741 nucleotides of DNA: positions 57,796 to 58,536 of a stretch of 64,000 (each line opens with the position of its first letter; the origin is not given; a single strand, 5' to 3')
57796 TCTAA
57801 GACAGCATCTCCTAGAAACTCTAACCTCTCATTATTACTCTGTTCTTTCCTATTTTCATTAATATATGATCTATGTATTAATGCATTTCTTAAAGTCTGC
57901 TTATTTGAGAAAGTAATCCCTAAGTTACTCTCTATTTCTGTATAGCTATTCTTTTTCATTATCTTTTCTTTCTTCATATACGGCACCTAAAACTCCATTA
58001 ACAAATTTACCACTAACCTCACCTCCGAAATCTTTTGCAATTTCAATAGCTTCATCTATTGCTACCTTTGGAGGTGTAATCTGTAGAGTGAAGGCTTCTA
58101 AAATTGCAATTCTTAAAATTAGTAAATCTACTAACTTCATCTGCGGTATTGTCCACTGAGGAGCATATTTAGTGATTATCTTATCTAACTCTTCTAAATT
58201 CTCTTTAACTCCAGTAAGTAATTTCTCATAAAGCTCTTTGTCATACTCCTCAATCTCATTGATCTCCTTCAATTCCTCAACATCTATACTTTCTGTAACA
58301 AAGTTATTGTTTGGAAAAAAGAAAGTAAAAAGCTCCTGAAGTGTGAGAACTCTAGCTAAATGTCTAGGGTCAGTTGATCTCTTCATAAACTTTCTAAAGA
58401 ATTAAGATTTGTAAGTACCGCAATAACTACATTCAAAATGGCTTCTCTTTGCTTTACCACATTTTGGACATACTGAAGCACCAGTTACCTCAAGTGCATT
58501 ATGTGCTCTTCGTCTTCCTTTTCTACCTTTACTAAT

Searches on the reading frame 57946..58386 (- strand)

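Call 12: search_protein_families(library=pfam, proteins=[window:57946-58386:-], max_evalue=0.001)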
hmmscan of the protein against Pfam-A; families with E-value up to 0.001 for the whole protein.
window:57946-58386:- (146 aa): 1 family
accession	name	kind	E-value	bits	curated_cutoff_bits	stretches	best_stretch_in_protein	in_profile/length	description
PF01029.23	NusB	-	4.5e-30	105.2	23.1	1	11-137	3-132/133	NusB family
